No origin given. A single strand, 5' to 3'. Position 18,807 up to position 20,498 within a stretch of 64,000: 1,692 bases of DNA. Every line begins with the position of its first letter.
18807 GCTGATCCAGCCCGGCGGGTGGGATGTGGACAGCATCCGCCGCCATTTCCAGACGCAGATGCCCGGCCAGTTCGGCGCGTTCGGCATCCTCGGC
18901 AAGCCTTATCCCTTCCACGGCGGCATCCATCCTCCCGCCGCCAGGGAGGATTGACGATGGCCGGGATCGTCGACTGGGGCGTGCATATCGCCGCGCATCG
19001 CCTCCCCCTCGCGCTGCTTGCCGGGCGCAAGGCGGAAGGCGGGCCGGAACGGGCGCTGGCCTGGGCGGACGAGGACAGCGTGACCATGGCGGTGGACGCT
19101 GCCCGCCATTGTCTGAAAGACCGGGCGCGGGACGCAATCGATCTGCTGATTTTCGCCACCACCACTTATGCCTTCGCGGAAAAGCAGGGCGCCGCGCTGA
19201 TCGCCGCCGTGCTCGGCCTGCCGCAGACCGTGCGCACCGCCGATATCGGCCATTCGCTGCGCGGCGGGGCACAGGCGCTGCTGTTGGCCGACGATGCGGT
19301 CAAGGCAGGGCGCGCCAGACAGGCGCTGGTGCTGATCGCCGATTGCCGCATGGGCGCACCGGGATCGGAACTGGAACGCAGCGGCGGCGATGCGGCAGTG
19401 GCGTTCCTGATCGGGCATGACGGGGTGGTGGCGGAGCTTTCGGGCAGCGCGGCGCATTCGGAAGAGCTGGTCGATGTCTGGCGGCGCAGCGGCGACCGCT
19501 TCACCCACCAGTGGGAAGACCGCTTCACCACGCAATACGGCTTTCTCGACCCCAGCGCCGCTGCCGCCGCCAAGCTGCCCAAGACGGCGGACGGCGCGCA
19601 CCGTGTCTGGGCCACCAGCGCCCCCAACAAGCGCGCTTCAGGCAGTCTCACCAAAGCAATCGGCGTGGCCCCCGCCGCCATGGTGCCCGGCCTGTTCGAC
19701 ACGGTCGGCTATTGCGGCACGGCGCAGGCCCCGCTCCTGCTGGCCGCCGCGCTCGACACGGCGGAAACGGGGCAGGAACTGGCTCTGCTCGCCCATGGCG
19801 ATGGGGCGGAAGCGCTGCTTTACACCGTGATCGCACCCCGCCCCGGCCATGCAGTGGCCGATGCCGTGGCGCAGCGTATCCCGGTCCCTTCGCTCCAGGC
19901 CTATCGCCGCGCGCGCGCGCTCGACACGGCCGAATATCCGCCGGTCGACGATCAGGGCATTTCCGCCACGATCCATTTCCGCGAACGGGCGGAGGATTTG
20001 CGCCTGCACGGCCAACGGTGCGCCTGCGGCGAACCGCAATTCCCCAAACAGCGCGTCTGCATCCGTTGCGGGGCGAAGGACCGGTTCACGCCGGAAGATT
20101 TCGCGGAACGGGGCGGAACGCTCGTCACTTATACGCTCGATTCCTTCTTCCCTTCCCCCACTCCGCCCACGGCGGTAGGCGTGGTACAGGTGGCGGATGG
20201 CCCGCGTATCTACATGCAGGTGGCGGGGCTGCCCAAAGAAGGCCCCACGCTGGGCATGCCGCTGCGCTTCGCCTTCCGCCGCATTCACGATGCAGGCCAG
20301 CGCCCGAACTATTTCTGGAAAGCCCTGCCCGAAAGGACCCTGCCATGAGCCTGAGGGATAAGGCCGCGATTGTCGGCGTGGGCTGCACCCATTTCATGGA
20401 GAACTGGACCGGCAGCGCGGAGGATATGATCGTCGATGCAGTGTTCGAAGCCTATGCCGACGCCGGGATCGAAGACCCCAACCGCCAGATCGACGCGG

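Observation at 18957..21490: HMG-CoA-synthase-like protein fused to DUF35 and apparently lacking the nucleophilic Cys, coupled to an SCP-x-type thiolase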

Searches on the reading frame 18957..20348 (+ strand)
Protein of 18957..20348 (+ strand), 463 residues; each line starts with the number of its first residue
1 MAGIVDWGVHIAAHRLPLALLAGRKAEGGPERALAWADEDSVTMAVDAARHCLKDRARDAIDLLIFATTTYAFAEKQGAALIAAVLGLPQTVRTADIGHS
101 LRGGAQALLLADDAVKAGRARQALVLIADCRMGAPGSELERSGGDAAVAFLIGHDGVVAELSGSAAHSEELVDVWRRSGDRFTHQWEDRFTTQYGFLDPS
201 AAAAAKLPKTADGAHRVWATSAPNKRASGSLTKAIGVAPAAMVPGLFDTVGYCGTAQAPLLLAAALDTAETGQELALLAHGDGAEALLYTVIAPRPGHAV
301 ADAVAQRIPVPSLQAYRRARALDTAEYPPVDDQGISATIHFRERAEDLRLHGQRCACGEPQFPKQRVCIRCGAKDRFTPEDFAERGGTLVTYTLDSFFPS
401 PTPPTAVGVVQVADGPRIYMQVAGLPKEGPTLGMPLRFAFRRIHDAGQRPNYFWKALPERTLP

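Call 4: search_protein_families(library=pfam, proteins=[window:18957-20348:+], max_evalue=0.01)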
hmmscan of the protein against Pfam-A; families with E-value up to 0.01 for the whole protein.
window:18957-20348:+ (463 aa): 3 families
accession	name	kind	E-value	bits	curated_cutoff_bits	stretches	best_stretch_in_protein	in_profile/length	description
PF01796.24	OB_ChsH2_C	-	5e-06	26.8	27.1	1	384-441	5-65/65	ChsH2, C-terminal OB-fold domain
PF12172.15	zf-ChsH2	-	0.00039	20.6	23.2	1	342-374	1-34/37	ChsH2, rubredoxin-like zinc ribbon domain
PF08541.16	ACP_syn_III_C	-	0.0012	19.4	26.6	1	223-284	19-81/90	3-Oxoacyl-[acyl-carrier-protein (ACP)] synthase III C terminal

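Call 5: search_protein_families(library=ncbifam, proteins=[window:18957-20348:+], max_evalue=0.01)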
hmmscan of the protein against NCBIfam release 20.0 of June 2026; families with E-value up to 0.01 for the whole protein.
window:18957-20348:+ (463 aa): 7 families
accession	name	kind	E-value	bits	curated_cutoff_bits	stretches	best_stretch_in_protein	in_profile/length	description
NF003274.0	PRK04262.1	equivalog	5.2e-40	137.5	244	1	2-291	3-306/347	hydroxymethylglutaryl-CoA synthase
TIGR00748.1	HMG_CoA_syn_Arc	equivalog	2e-25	89.7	353.35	1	30-289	39-303/345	hydroxymethylglutaryl-CoA synthase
TIGR01835.1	HMG-CoA-S_prok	equivalog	3.4e-18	65.6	360.35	1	33-180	41-189/382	hydroxymethylglutaryl-CoA synthase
NF006829.0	PRK09352.1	subfamily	2.3e-11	43.3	249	1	30-130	42-143/322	beta-ketoacyl-ACP synthase 3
TIGR00747.1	fabH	subfamily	3.6e-09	36.2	292.1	1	28-130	38-141/322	beta-ketoacyl-ACP synthase III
NF006720.0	PRK09258.1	equivalog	9.5e-07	28.4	285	1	36-127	55-149/338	3-oxoacyl-ACP synthase III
NF041302.1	HMG_CoAsyn_Halo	equivalog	0.00053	19.1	800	1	35-164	47-185/443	hydroxymethylglutaryl-CoA synthase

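Call 6: search_solved_structures(query=window:18957-20345:+, max_evalue=0.01, show_alignments=3)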
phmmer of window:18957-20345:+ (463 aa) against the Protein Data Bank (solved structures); distinct sequences matched with E-value up to 0.01: 33.
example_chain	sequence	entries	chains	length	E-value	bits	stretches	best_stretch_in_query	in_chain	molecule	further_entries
9skh_A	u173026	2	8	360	6.3e-23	84.6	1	28-292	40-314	2,4-diacetylphloroglucinol biosynthesis protein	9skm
5m3k_A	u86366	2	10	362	2.9e-20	75.8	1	28-291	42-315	PhlA | Hydroxymethylglutaryl-CoA synthase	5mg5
6esq_I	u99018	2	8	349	1.6e-19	73.3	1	30-296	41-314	HydroxyMethylGlutaryl-CoA synthase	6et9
1tvz_A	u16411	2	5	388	9.6e-11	44.5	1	28-182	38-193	3-hydroxy-3-methylglutaryl-CoA synthase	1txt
1xpk_A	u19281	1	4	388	9.6e-11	44.4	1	28-182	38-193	3-hydroxy-3-methylglutaryl CoA synthase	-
1xpl_A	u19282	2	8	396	1e-10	44.4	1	28-182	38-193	3-hydroxy-3-methylglutaryl CoA synthase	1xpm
5hwq_A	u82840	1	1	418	7e-10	41.6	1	28-181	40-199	Hydroxymethylglutaryl-CoA synthase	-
5hwo_A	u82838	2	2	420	7.1e-10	41.6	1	28-181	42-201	Hydroxymethylglutaryl-CoA synthase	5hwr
5hwp_A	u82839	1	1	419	8.4e-10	41.3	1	28-181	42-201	Hydroxymethylglutaryl-CoA synthase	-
1x9e_A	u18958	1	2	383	8.9e-09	38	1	33-181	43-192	HMG-CoA synthase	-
3v4n_A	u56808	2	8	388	9.1e-09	37.9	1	33-181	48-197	HMG-CoA synthase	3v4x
1ysl_A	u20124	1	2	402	1e-08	37.8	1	33-181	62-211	HMG-CoA synthase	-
8s81_A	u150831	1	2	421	1.1e-08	37.7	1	33-178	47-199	HMG-CoA synthase-like protein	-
2hdb_A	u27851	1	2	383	1.2e-08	37.5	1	33-181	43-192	HMG-CoA synthase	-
6esq_E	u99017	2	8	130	2.4e-08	36.5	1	342-449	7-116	Pfam DUF35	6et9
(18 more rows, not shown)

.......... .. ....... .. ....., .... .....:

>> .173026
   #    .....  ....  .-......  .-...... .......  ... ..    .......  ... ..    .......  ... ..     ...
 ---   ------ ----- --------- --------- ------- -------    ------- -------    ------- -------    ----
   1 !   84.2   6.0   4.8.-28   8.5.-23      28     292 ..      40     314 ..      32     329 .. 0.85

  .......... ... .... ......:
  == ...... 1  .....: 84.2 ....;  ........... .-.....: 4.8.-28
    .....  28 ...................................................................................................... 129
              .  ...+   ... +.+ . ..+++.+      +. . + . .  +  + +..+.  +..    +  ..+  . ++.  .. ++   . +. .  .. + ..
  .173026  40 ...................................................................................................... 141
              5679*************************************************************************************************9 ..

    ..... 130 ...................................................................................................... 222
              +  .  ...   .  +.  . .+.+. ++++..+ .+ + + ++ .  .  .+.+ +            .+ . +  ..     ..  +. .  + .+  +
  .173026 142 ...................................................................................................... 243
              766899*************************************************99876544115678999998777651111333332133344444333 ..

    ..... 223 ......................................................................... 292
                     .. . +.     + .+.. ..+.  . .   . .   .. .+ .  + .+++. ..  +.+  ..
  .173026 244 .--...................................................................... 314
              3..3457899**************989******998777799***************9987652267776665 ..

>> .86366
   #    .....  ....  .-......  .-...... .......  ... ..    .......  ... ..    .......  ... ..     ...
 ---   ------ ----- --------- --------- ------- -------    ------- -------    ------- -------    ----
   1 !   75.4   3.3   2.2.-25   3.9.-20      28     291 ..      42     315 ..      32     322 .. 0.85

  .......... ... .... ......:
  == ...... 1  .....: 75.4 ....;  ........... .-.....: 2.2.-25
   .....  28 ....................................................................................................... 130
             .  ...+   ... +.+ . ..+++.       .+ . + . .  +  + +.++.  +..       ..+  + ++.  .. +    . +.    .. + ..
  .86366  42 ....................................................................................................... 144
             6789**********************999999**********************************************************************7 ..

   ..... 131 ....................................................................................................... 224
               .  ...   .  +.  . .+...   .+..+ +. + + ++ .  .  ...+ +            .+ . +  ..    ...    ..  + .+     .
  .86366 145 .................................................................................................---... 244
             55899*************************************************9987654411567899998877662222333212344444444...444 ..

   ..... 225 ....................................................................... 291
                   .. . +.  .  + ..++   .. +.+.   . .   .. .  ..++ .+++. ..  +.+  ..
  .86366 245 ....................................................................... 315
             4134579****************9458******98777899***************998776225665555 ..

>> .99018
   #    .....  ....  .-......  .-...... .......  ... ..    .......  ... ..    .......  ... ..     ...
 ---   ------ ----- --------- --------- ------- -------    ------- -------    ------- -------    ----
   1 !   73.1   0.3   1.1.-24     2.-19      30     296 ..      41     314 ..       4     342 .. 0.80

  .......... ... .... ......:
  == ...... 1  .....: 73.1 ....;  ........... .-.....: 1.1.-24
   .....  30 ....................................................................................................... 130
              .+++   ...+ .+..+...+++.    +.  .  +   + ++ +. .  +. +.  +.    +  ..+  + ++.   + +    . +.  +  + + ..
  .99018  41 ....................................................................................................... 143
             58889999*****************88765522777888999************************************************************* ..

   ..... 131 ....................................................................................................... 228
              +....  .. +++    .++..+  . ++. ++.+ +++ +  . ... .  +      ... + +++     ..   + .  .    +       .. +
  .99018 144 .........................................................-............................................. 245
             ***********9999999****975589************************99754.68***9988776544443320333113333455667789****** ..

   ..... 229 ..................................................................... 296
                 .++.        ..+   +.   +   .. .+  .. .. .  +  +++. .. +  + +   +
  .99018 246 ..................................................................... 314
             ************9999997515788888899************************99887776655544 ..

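Call 7: find_homologous_proteins(query=window:18957-20345:+, max_evalue=0.00001)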
Query window:18957-20345:+ (463 aa): 1380 proteins with E <= 0.00001 among 8000 candidates; the best 120 are listed.
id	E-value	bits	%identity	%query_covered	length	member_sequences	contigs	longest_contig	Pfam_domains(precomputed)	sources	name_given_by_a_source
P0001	6.2e-285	963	94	100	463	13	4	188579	PF01796.24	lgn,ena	-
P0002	3.0e-255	865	84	100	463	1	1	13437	PF01796.24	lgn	-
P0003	8.9e-254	860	83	100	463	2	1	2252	PF01796.24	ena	-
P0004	3.1e-253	859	83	100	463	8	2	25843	PF01796.24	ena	-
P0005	5.3e-250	848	82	100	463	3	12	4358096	-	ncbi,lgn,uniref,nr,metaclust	ncbi:hypothetical protein NT2_05_04590 [Caenibius tardaugens NBRC 16725]|uniref:Uncharacterized prot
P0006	5.4e-244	828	81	100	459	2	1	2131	PF08541.17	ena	-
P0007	7.7e-243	824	80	100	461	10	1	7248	-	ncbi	-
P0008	1.7e-240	817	79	100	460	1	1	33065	-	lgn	-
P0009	1.2e-234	797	77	100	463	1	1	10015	PF01796.24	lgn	-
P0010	1.1e-228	778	75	99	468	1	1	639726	PF08541.17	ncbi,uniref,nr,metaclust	ncbi:hypothetical protein MB02_00110 [Croceicoccus estronivorus]|uniref:3-oxoacyl-[acyl-carrier-prot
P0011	2.9e-227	773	75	100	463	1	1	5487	PF08541.17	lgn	-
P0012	6.1e-221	752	76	100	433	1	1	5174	-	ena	-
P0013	1.1e-208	712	70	100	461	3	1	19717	-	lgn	-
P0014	7.6e-205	699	68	99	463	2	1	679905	PF08545.17,PF01796.24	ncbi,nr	ncbi:MAG: OB-fold domain-containing protein [Sphingomonadaceae bacterium]|nr:OB-fold domain-containi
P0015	4.3e-203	693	68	100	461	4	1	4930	PF01796.24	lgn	-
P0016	1.5e-201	688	68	100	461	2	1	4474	PF01796.24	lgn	-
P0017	1.1e-199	682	68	100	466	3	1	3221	PF01796.24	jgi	jgi:3-hydroxy-3-methylglutaryl CoA synthase/uncharacterized OB-fold protein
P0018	6.5e-198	676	66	98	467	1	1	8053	PF01796.24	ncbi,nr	ncbi:MAG: OB-fold domain-containing protein [Erythrobacter sp.]|nr:OB-fold domain-containing protein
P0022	6.6e-192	657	65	100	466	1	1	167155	PF01796.24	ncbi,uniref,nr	ncbi:OB-fold domain-containing protein [Sphingobium estronivorans]|uniref:OB-fold domain-containing 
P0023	1.0e-191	656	66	100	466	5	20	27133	PF01796.24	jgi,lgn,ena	jgi:3-hydroxy-3-methylglutaryl CoA synthase/uncharacterized OB-fold protein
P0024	2.5e-191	655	67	99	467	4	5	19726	PF01796.24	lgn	-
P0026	1.7e-189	649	65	99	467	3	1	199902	PF01796.24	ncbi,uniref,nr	ncbi:OB-fold domain-containing protein [Novosphingobium sp. ES2-1]|uniref:OB-fold domain-containing 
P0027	1.7e-188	645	66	100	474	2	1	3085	PF01796.24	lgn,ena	-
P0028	3.1e-188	644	64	100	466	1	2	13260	PF01796.24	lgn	-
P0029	2.7e-186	638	62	100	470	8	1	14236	PF01796.24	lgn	-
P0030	3.2e-186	638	60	100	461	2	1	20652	PF08545.17,PF01796.24,PF00108.30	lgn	-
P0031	1.4e-182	626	62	99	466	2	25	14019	PF01796.24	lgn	-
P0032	2.6e-182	625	63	99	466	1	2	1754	PF01796.24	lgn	-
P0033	3.0e-182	625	62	99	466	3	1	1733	PF01796.24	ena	-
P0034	4.6e-182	624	62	99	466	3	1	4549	PF01796.24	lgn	-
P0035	2.0e-180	619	61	99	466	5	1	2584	PF01796.24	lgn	-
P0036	1.5e-177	609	62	99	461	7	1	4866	PF01796.24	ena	-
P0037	1.5e-175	603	58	99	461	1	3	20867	PF01796.24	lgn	-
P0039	1.6e-170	586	61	99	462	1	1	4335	PF01796.24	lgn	-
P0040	4.9e-169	581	61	99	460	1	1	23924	PF01796.24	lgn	-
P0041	3.7e-166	572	57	99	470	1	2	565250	PF01796.24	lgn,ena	-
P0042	5.8e-166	571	59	100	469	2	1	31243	PF01796.24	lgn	-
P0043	9.2e-164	564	58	99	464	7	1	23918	PF01796.24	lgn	-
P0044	7.5e-162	557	58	99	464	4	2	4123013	PF01796.24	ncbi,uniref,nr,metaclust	ncbi:OB-fold domain-containing protein [Sphingomonas sp. KC8]|uniref:OB-fold domain-containing prote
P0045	4.1e-161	555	55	99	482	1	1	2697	PF01796.24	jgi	jgi:hydroxymethylglutaryl-CoA synthase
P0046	2.2e-160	553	58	99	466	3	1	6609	PF01796.24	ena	-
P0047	2.9e-160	552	58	99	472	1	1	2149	PF01796.24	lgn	-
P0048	3.2e-159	549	58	99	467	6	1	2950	PF01796.24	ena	-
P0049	3.3e-159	549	56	99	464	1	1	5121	PF01796.24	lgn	-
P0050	6.9e-159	548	58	99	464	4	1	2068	PF01796.24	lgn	-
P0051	2.6e-158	546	58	99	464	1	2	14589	PF01796.24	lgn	-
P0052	1.1e-157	544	57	99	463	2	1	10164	PF01796.24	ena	-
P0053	6.6e-157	541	56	99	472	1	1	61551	PF01796.24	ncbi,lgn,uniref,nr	ncbi:OB-fold domain-containing protein [Burkholderia sp. BCC1993]|uniref:OB-fold domain-containing p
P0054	2.3e-156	539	57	99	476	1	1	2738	PF01796.24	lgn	-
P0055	1.1e-152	527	54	99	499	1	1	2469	PF01796.24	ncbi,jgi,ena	jgi:3-hydroxy-3-methylglutaryl CoA synthase/uncharacterized OB-fold protein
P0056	3.1e-152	526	58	99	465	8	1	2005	PF01796.24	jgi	jgi:hydroxymethylglutaryl-CoA synthase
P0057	1.3e-151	524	58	99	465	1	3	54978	PF01796.24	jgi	-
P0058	1.0e-150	521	54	99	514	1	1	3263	PF01796.24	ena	-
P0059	3.6e-150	519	55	99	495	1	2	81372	PF01796.24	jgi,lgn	jgi:3-hydroxy-3-methylglutaryl CoA synthase/uncharacterized OB-fold protein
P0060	8.0e-150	518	58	99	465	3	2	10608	PF01796.24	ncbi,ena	-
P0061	3.5e-149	516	58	99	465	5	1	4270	PF01796.24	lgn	-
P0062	1.6e-148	514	58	99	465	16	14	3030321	PF01796.24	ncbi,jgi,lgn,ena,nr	ncbi:MAG: OB-fold domain-containing protein [Gammaproteobacteria bacterium]|jgi:hydroxymethylglutary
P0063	1.8e-148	513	53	99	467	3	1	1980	PF01796.24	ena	-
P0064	2.2e-148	513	53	99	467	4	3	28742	PF01796.24,PF08541.17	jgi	jgi:hydroxymethylglutaryl-CoA synthase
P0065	1.3e-147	511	57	99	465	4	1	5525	PF01796.24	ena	-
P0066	4.9e-147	509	56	100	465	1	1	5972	PF01796.24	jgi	-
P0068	1.0e-146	508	53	99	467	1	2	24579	PF01796.24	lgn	-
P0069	4.0e-144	499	56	99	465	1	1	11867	PF01796.24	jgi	jgi:3-hydroxy-3-methylglutaryl CoA synthase/uncharacterized OB-fold protein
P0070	4.5e-144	499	52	99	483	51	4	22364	PF12172.15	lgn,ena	-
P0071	4.8e-144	499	53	99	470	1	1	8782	PF01796.24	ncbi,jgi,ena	jgi:3-hydroxy-3-methylglutaryl CoA synthase/uncharacterized OB-fold protein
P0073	1.2e-142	494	51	99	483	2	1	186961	PF12172.15,PF01796.24,PF08541.17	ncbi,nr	ncbi:MAG TPA: zinc ribbon domain-containing protein [Pseudomonadales bacterium]|nr:zinc ribbon domai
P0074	2.1e-142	493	55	100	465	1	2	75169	PF01796.24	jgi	jgi:hydroxymethylglutaryl-CoA synthase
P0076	8.0e-141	488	51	99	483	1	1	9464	PF12172.15,PF08541.17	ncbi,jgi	jgi:hydroxymethylglutaryl-CoA synthase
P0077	1.1e-140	488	51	99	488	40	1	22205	PF12172.15,PF08541.17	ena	-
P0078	5.8e-140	485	53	99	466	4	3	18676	PF01796.24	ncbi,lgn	-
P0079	6.5e-140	485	51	99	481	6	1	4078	PF12172.15,PF08541.17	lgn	-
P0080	2.4e-139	483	51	99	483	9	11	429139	PF12172.15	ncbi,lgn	ncbi:MAG: zinc ribbon domain-containing protein [Pseudomonadales bacterium]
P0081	1.6e-138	481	50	99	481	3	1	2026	PF12172.15,PF08545.17,PF08541.17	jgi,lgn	jgi:hydroxymethylglutaryl-CoA synthase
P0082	3.9e-137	476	50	99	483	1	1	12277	PF12172.15,PF08541.17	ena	-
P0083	3.8e-135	469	53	93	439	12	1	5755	PF01796.24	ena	-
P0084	6.3e-135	469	50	99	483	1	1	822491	PF12172.15,PF08541.17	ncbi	-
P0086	6.2e-133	462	51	51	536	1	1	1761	PF01796.24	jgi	-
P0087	7.5e-133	462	50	99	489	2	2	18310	PF12172.15,PF08545.17,PF01796.24,PF08541.17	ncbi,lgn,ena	-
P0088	1.0e-132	461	51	99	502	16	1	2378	PF01796.24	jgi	-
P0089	1.4e-131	458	51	99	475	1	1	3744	PF12172.15,PF01796.24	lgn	-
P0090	6.4e-129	449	51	99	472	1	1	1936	PF12172.15,PF01796.24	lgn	-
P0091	5.2e-128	446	50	99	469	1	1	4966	PF12172.15,PF01796.24,PF08541.17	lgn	-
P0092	6.3e-128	446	51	99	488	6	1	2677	PF12172.15,PF01796.24,PF08541.17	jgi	jgi:3-hydroxy-3-methylglutaryl CoA synthase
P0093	7.5e-128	445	48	99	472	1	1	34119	PF12172.15,PF01796.24,PF08541.17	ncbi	-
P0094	9.9e-128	445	47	99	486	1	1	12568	PF12172.15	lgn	-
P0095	1.5e-127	444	50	99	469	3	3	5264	PF12172.15,PF01796.24,PF08541.17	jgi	jgi:hydroxymethylglutaryl-CoA synthase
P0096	1.7e-127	444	49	99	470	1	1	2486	PF12172.15,PF01796.24,PF08541.17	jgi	jgi:3-hydroxy-3-methylglutaryl CoA synthase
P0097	1.8e-127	444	49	99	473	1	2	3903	PF12172.15,PF01796.24,PF08541.17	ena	-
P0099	4.0e-127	443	50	99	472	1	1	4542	PF12172.15,PF01796.24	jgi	jgi:3-hydroxy-3-methylglutaryl CoA synthase/uncharacterized OB-fold protein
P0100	1.9e-126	441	49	99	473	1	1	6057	PF12172.15,PF01796.24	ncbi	-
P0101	2.1e-126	441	50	99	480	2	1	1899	PF12172.15,PF01796.24,PF08541.17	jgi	jgi:3-hydroxy-3-methylglutaryl CoA synthase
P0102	3.1e-126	440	48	99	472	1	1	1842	PF12172.15,PF01796.24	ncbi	-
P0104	4.9e-126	439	49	99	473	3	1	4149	PF12172.15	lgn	-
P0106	1.0e-125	438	51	99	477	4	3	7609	PF12172.15,PF01796.24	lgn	-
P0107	1.0e-125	438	51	99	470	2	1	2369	PF12172.15,PF01796.24,PF08541.17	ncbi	-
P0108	1.1e-125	438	49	99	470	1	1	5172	PF12172.15,PF01796.24,PF08541.17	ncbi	-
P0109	1.7e-125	438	47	99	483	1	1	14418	PF12172.15,PF08545.17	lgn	-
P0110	2.2e-125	437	49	99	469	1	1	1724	PF12172.15,PF01796.24,PF08541.17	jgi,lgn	-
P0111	2.2e-125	437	46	99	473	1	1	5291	PF01796.24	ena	-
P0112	5.3e-125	436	50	98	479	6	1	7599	PF12172.15,PF08541.17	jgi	jgi:hydroxymethylglutaryl-CoA synthase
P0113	5.5e-125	436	50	98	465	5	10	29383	PF01796.24,PF08541.17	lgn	-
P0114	5.5e-125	436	48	99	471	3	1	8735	PF01796.24,PF08541.17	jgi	jgi:hydroxymethylglutaryl-CoA synthase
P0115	6.2e-125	436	51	100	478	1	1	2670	PF12172.15,PF08541.17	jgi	jgi:3-hydroxy-3-methylglutaryl CoA synthase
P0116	6.2e-125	436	49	99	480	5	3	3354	PF12172.15,PF01796.24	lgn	-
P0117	6.8e-125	436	50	99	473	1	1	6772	PF12172.15,PF01796.24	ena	-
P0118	1.2e-124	435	49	98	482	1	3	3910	PF12172.15,PF08545.17,PF01796.24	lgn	-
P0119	1.3e-124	435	48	98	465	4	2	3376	PF01796.24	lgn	-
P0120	1.5e-124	435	50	98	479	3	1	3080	PF12172.15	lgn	-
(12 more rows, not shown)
